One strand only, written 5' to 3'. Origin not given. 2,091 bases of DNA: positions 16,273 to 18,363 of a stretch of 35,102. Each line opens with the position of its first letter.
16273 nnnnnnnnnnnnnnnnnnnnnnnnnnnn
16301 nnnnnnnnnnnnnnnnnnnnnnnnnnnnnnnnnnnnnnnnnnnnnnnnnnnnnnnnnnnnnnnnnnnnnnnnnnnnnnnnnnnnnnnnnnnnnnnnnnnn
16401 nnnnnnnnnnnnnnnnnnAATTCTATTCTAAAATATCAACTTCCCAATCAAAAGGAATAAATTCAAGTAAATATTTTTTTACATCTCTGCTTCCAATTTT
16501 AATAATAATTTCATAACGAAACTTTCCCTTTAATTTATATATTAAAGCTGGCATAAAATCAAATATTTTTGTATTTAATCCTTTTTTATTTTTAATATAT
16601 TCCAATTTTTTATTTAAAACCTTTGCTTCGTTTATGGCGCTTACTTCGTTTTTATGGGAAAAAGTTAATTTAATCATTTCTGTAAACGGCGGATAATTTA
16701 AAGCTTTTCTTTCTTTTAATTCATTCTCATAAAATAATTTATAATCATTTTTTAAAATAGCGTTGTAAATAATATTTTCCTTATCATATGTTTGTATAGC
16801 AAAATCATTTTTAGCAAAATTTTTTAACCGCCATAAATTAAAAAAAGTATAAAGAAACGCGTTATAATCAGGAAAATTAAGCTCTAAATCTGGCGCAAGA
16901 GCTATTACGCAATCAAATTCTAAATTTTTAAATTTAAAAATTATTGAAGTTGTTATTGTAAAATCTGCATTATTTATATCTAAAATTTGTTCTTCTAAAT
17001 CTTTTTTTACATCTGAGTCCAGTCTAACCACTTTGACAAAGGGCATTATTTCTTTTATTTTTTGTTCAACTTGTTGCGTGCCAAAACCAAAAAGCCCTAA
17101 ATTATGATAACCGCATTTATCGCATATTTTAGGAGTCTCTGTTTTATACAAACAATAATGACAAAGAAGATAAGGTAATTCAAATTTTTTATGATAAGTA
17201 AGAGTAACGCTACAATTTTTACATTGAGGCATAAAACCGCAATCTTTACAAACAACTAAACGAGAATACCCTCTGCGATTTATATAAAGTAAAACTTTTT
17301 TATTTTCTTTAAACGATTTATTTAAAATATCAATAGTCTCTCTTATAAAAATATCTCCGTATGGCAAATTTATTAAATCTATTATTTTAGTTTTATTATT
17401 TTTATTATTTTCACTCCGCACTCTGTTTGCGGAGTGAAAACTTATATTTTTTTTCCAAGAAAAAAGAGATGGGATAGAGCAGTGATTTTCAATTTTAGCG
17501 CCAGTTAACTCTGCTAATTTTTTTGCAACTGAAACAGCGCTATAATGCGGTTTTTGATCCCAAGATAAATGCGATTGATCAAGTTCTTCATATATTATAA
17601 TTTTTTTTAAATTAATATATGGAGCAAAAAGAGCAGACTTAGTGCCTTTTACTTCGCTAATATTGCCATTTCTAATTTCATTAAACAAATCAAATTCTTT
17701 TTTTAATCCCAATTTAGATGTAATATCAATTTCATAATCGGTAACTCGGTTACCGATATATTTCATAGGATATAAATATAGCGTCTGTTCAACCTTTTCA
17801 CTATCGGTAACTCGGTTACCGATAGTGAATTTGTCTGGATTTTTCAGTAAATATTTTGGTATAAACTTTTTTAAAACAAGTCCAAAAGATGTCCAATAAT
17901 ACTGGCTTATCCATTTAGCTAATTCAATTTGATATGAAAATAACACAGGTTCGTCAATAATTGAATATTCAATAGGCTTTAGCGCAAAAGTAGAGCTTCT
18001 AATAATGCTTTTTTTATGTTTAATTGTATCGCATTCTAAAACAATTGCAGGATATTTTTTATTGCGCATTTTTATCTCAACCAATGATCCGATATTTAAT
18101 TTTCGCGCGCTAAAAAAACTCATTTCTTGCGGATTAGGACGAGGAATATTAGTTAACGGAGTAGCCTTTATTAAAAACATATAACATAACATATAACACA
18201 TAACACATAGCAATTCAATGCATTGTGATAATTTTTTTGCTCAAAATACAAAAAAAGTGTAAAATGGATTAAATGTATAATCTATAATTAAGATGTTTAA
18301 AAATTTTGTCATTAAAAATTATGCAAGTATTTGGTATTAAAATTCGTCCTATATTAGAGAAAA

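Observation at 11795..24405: A perfectly conserved 21-bp palindrome family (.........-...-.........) occurs in intergenic DNA and, in frame, inside three unrelated housekeeping genes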

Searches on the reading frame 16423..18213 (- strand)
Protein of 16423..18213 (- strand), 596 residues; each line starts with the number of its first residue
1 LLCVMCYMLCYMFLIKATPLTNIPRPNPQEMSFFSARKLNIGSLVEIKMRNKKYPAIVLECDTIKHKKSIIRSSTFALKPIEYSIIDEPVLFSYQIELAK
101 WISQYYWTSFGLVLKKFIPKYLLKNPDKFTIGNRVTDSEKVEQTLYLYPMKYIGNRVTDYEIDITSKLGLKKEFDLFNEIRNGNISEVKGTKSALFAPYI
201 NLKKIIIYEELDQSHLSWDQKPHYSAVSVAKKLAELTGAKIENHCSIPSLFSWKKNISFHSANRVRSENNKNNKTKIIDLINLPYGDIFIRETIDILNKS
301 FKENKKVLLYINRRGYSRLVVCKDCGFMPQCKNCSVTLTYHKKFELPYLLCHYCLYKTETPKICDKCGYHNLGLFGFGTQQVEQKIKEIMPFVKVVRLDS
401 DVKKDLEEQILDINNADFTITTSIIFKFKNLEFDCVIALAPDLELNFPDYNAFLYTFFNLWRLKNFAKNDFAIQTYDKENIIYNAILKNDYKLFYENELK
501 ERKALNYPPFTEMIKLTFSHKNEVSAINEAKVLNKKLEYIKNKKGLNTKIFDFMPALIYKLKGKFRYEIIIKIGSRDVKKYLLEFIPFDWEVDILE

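Call 12: search_protein_families(library=pfam, proteins=[window:16423-18213:-])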
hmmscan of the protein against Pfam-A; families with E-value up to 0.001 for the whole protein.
window:16423-18213:- (596 aa): 3 families
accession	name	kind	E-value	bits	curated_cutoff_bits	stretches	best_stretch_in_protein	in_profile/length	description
PF18074.6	PriA_C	-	2.3e-11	44.8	26.9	1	509-582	1-73/95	Primosomal protein N C-terminal domain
PF17764.6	PriA_3primeBD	-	1.6e-10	41.1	22.7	1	38-119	21-96/96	3'DNA-binding domain (3'BD)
PF18319.7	Zn_ribbon_PriA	-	1.1e-05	25.7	26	1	331-357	1-25/27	PriA DNA helicase Cys-rich region (CRR) domain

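Call 37: find_homologous_proteins(query=window:16423-18213:-, max_evalue=1e-80)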
Query window:16423-18213:- (596 aa): 12 proteins with E <= 1e-80 among 8000 candidates.
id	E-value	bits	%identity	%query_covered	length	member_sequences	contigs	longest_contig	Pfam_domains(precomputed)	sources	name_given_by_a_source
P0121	0.0e+0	1324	100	98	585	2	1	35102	PF17764.7,PF18319.8,PF18074.7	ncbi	ncbi:MAG: primosomal protein N' [Patescibacteria group bacterium]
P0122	0.0e+0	1159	87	98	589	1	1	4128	PF17764.7,PF18319.8,PF18074.7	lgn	-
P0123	1.0e-273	927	72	98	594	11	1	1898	PF17764.7,PF18074.7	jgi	-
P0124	2.8e-268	909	69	98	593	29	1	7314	PF17764.7,PF18074.7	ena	-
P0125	8.2e-121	422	37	98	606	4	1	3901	PF17764.7,PF18319.8,PF18074.7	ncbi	-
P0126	5.7e-116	406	37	98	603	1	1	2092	PF17764.7,PF18074.7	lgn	-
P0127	2.7e-96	341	35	98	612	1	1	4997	PF17764.7,PF00271.38,PF18319.8,PF18074.7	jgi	jgi:primosomal protein N' (replication factor Y)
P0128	1.0e-88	316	34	98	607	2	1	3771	PF17764.7,PF18074.7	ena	-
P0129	1.2e-86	310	33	98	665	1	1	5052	PF17764.7,PF00271.38,PF18074.7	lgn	-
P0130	3.4e-86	308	34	90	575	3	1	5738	PF17764.7,PF00271.38,PF18074.7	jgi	jgi:primosomal protein N' (replication factor Y)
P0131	2.4e-82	295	31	94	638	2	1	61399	PF17764.7,PF18074.7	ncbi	ncbi:MAG: primosomal protein N' [Candidatus Spechtbacterales bacterium]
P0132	6.9e-81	291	30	98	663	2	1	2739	PF17764.7,PF00271.38,PF18074.7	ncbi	-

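Call 39: find_encoding_contigs(protein=P0122, flank=10000, max_places=4)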
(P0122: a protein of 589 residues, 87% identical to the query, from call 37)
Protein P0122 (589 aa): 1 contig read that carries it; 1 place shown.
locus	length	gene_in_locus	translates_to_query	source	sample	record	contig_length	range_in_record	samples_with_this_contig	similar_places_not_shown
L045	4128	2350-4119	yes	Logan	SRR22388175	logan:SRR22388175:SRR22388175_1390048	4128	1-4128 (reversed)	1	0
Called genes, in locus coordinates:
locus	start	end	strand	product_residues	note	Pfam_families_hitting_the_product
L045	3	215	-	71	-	?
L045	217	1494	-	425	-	PF01225:Mur_ligase, PF08245:Mur_ligase_M, PF02875:Mur_ligase_C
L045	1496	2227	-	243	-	PF03808:Glyco_tran_WecG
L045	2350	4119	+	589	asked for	PF17764:PriA_3primeBD, PF18319:Zn_ribbon_PriA (weak), PF18074:PriA_C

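Call 76: find_encoding_contigs(protein=P0123, flank=3000, max_places=3)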
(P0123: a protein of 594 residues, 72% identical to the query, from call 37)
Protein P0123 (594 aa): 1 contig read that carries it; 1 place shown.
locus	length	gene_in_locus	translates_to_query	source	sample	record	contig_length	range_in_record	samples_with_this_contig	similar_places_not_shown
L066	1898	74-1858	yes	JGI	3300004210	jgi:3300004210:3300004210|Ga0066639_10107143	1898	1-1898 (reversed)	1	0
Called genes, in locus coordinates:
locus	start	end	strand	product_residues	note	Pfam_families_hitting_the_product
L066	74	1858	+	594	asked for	PF17764:PriA_3primeBD, PF18074:PriA_C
